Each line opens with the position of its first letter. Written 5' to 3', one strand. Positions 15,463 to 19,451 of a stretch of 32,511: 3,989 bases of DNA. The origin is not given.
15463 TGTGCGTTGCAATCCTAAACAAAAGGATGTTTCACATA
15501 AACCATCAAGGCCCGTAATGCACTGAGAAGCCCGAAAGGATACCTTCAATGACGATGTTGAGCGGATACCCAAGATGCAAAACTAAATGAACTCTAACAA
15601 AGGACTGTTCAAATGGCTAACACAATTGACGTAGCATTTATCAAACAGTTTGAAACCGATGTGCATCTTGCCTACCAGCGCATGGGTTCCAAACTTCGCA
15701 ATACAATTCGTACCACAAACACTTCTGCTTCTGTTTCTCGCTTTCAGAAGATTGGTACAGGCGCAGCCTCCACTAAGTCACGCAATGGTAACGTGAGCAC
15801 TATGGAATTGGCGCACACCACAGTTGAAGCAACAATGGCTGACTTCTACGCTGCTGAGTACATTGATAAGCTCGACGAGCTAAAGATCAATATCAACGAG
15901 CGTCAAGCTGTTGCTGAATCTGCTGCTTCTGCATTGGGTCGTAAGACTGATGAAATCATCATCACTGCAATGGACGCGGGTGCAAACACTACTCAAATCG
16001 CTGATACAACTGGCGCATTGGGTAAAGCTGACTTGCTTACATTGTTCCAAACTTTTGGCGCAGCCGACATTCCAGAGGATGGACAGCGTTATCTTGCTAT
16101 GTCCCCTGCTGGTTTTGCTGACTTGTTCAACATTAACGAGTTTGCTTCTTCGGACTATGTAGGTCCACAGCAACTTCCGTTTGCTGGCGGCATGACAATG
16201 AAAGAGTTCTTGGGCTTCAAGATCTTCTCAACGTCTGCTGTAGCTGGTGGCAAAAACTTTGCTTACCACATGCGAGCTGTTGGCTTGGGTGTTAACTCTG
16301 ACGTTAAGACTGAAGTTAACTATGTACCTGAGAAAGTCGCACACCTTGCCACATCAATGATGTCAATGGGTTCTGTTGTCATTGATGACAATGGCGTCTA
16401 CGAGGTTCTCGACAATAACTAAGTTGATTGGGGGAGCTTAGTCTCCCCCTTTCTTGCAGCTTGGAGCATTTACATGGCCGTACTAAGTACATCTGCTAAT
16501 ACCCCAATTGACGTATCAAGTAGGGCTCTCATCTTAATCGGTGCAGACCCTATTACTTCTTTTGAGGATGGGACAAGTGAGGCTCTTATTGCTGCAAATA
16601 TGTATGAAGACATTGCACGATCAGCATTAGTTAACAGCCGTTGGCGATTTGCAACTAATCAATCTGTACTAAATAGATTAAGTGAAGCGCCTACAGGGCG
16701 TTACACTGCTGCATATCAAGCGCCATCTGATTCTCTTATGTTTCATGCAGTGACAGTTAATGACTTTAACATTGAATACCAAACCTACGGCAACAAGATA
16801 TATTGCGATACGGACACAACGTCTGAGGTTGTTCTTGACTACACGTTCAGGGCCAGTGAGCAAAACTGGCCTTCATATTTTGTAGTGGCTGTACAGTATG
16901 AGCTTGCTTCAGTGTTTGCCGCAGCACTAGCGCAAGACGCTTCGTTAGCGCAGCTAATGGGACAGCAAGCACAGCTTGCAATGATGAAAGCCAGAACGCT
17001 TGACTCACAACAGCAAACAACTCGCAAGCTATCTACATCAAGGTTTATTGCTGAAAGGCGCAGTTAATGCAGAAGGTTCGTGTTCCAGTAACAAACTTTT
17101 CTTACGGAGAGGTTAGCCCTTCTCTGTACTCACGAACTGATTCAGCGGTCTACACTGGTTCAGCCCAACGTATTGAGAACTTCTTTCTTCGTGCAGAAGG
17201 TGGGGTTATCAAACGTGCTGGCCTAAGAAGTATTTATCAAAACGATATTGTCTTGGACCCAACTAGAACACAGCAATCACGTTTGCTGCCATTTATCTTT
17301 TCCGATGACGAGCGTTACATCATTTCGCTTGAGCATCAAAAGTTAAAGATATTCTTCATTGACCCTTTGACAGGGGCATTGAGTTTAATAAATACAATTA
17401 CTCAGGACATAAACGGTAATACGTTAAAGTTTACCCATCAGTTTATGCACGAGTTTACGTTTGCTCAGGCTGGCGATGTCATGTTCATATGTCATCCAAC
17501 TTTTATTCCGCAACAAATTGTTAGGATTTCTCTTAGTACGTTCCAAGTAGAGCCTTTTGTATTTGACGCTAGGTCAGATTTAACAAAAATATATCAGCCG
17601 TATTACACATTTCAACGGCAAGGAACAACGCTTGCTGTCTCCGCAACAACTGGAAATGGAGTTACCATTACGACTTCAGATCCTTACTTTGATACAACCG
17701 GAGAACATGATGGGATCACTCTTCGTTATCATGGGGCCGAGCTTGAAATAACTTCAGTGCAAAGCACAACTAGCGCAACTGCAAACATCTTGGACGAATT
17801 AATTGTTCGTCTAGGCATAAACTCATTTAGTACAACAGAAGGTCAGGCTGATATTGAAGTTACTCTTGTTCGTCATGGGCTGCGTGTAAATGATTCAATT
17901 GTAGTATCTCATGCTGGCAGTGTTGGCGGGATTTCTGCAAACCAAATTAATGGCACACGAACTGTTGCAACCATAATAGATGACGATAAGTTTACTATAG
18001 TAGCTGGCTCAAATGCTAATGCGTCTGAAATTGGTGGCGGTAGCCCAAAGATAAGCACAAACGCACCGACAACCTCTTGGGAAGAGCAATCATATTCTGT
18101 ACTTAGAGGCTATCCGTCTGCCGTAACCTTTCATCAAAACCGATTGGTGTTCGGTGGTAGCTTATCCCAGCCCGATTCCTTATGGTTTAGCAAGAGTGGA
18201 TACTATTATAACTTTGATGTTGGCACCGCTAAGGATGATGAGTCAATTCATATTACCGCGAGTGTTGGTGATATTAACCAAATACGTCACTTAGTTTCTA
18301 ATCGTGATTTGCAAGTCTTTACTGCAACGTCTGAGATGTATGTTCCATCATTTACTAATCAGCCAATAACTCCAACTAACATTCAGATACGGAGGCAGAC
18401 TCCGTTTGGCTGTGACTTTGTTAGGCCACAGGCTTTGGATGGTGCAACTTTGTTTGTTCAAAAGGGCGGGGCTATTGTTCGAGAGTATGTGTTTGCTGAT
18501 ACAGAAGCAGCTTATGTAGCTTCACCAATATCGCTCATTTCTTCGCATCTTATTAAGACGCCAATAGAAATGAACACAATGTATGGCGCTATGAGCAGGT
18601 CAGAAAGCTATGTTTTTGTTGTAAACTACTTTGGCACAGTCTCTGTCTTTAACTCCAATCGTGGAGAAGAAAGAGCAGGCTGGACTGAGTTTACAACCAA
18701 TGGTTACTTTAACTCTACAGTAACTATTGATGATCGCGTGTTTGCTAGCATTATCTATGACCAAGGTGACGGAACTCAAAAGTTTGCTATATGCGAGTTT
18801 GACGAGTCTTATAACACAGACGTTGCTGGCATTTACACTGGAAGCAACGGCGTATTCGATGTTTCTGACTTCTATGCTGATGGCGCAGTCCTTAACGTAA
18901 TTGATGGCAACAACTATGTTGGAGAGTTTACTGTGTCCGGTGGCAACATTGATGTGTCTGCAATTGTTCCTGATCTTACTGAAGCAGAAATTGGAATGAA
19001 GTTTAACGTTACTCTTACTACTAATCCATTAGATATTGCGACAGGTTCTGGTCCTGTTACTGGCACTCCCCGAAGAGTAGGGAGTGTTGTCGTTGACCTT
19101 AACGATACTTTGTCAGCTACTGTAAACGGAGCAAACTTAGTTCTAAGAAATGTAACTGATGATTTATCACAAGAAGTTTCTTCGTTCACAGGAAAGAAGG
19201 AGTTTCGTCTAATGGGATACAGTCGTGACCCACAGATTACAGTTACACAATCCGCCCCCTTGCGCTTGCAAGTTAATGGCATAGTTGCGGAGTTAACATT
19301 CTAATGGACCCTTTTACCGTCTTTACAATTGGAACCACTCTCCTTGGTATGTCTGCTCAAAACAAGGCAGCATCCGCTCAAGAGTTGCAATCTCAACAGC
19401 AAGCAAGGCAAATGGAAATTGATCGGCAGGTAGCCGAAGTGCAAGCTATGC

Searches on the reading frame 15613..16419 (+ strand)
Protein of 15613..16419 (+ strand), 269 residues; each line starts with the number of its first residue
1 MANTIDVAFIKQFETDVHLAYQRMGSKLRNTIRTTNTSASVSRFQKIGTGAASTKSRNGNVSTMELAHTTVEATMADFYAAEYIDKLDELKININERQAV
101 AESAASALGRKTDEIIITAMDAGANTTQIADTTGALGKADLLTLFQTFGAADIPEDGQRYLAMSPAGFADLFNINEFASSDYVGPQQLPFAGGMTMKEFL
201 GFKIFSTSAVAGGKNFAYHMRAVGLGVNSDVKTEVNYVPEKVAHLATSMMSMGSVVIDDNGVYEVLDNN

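Call 73: search_protein_families(library=phrogs, proteins=[window:15613-16419:+], max_evalue=0.00001)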
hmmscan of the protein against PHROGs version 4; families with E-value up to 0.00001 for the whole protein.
window:15613-16419:+ (269 aa): 2 families
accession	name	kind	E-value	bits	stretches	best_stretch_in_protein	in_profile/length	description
phrog_3437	-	head and packaging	6.1e-56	190.8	1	1-265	3-289/294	major head protein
phrog_267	-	head and packaging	1.2e-20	75.1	1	8-259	40-317/410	major head protein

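Call 74: search_dna_similar(query=window:15613-16419:+, collection=phages, mode=protein, max_rows=12)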
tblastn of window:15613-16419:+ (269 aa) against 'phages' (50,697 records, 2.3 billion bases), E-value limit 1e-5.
Records with a match: 80; places in all: 80; records where one place covers at least 80% of the query: 80.
Best place of each record, by identity: <60% 80.
By first word of the organism name: Vibrio 49; Pelagibacter 23; Caudoviricetes 3; Bacteriophage 2; Dunaliella 2; Methylophilales 1.
By host as written in the record: - 49; Candidatus Pelagibacter ubique HTCC1062 14; Candidatus Pelagibacter sp. HTCC1062 4; Candidadtus Pelagibacter sp. HTCC1062 2; Dunaliella viridis var. palmelloides Teodoresco (Chlorophyta) 2; Vibrio splendidus 2; Vibrio lentus 2; Candidatus Pelagibacter sp. FZCC0015 2; and 3 more.
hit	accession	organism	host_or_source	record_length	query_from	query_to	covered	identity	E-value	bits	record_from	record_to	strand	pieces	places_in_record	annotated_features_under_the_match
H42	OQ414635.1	Pelagibacter phage EXVC031P Hodr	Candidadtus Pelagibacter sp. HTCC1062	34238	1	265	99%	52.6%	1e-94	310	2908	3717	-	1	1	hypothetical protein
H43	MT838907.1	Bacteriophage sp.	human fecal samples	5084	1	265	99%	40.0%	1e-60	212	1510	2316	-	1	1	record has no annotation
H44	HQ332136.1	Dunaliella viridis virus SI2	Dunaliella viridis var. palmelloides ...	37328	1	265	99%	33.2%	5e-28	118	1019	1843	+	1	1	hypothetical protein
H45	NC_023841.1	Dunaliella viridis virus SI2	Dunaliella viridis var. palmelloides ...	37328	1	265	99%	33.2%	5e-28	118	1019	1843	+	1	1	major head protein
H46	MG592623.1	Vibrio phage 1.257.O._10N.286.46.A4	Vibrio splendidus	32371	8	266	96%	31.9%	8e-25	108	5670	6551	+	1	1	major capsid protein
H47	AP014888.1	Vibrio phage CKB-S2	Vibrio coralliilyticus strain P1 ...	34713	1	266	99%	30.6%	5e-23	103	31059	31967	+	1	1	putative major capsid protein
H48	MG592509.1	Vibrio phage 1.138.O._10N.261.48.A1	Vibrio lentus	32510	1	266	99%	30.5%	6e-22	100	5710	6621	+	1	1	major capsid protein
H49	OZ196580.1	Vibrio phage K411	Seawater and oysters mix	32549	8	266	96%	31.2%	1e-24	108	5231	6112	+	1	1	major head protein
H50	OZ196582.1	Vibrio phage K415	Seawater and oysters mix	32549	8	266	96%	31.2%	1e-24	108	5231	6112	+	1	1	major head protein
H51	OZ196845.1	Vibrio phage PG9A-2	Seawater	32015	1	266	99%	30.2%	1e-22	102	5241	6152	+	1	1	major head protein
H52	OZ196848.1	Vibrio phage PG9A-1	Seawater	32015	1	266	99%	30.2%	1e-22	102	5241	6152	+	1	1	major head protein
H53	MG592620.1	Vibrio phage 1.254.O._10N.286.45.C8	Vibrio lentus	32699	5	266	97%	30.6%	2e-24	107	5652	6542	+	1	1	major capsid protein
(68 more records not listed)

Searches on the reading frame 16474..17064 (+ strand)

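Call 73: search_protein_families(library=phrogs, proteins=[window:16474-17064:+], max_evalue=0.00001)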
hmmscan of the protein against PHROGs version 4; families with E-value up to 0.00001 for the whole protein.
window:16474-17064:+ (197 aa): 2 families
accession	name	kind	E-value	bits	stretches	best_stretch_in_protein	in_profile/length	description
phrog_394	-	tail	2.2e-37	129.4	1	10-196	3-189/190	tail protein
phrog_9239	-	tail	1.6e-09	37.7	1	14-196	7-189/741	tail tubular protein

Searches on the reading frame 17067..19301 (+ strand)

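Call 73: search_protein_families(library=phrogs, proteins=[window:17067-19301:+], max_evalue=0.00001)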
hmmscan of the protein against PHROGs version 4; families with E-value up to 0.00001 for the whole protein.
window:17067-19301:+ (745 aa): 4 families
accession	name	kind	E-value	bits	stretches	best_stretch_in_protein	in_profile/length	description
phrog_376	-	tail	9.6e-107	359.1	1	1-744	1-708/712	tail protein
phrog_15566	-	tail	1.5e-31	110.6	1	332-556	30-253/552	tail protein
phrog_20269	-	unknown function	8.8e-21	75.3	1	10-209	9-190/374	-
phrog_457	-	tail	3.9e-08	33.3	1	352-558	356-565/793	tail protein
